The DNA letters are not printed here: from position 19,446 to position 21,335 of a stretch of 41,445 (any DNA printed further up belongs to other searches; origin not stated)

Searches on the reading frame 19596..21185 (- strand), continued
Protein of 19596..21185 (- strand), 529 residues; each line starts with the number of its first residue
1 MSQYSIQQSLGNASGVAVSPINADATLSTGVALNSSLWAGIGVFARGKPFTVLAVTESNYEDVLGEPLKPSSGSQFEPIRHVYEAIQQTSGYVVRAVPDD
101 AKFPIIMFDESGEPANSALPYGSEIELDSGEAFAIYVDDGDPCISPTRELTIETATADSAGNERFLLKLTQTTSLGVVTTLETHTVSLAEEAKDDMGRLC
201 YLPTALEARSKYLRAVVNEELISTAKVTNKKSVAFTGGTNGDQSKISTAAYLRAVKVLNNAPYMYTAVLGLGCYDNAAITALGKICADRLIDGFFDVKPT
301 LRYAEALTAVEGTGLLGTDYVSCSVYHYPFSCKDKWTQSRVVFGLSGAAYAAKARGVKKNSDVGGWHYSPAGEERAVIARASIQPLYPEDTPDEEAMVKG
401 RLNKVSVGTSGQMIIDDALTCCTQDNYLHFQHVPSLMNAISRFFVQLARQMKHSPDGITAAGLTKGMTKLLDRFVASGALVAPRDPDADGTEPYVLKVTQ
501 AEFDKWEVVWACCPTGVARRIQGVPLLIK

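Call 42: find_related_loci(query=L085:4007-5593:+, collection=viral_contigs, flank=2500)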
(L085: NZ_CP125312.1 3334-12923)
Query L085:4007-5593:+ (528 aa) in viral_contigs; peptide patterns used: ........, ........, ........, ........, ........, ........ (x = any residue, [..] = any of these).
61 stretches matched a pattern; 52 encode a relative of the query (tblastn E <= 1e-3); 52 distinct loci.
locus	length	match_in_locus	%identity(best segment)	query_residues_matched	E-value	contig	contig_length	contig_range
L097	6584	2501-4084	100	1-528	0e+0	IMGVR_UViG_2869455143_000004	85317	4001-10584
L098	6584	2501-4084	98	1-528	0e+0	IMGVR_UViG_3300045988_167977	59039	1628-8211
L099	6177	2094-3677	98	1-528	0e+0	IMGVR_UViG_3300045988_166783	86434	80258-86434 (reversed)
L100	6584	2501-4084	87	1-528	0e+0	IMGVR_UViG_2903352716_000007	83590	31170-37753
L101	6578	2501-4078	72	1-528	0e+0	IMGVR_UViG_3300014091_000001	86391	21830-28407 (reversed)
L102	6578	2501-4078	70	1-528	0e+0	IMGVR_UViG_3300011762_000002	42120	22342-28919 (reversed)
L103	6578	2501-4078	70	1-528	0e+0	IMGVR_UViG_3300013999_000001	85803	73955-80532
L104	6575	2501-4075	66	1-528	0e+0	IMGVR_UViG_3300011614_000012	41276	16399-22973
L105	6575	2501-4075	66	1-528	0e+0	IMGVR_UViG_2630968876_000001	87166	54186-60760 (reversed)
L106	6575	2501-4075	66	1-528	0e+0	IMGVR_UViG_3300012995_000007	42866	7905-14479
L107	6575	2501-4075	66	1-528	0e+0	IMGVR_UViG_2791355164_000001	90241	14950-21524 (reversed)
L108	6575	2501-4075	66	1-528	0e+0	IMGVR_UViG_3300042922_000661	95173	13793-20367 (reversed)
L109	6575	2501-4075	66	1-528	0e+0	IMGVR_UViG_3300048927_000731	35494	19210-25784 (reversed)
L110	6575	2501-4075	66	1-528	0e+0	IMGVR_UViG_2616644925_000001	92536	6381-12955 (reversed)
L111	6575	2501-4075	66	1-528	0e+0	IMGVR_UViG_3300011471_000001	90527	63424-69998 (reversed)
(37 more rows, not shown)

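Call 43: find_related_loci(query=L083:4004-5662:+, collection=viral_contigs, flank=2500)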
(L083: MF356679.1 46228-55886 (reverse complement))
Query L083:4004-5662:+ (552 aa) in viral_contigs; peptide patterns used: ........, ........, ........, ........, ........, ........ (x = any residue, [..] = any of these).
66 stretches matched a pattern; 65 encode a relative of the query (tblastn E <= 1e-3); 59 distinct loci.
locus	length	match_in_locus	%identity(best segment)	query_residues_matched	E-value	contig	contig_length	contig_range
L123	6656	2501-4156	100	1-552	0e+0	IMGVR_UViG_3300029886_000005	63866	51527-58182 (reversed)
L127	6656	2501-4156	100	1-552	0e+0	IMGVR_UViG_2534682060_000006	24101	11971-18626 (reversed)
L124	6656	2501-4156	100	1-552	0e+0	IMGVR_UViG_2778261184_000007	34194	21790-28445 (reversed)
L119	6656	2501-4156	99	1-552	0e+0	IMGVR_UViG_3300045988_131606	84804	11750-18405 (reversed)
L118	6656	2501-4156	99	1-552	0e+0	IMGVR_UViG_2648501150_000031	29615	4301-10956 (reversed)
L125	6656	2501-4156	98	1-552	0e+0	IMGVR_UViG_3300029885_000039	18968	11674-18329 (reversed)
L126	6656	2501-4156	98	1-552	0e+0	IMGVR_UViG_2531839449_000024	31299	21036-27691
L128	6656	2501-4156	98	1-552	0e+0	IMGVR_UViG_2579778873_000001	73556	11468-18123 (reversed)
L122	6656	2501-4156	98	1-552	0e+0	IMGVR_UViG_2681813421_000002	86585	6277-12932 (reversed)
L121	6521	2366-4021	94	1-552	0e+0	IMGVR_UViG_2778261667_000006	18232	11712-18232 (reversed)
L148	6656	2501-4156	97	1-552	0e+0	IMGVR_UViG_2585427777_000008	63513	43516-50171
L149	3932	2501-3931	97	1-477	0e+0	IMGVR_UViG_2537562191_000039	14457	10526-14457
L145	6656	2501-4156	100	1-552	0e+0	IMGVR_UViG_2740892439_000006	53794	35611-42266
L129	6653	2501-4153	81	1-552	0e+0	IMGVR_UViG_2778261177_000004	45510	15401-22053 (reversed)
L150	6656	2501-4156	82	1-552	0e+0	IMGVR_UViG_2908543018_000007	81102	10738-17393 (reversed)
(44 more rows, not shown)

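Call 56: search_protein_families(library=phrogs, proteins=[window:19596-21185:-], max_evalue=0.00001)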
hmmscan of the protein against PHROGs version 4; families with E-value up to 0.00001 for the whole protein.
window:19596-21185:- (529 aa): 2 families
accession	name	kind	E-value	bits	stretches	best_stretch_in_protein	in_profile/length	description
phrog_1036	-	tail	1.8e-229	764.2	1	2-529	1-531/531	tail sheath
phrog_23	-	tail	1.5e-06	28.2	1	15-383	26-321/496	tail sheath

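Call 57: search_protein_families(library=pfam, proteins=[window:19596-21185:-], max_evalue=0.001)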
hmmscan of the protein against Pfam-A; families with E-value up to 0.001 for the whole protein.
window:19596-21185:- (529 aa): 0 families
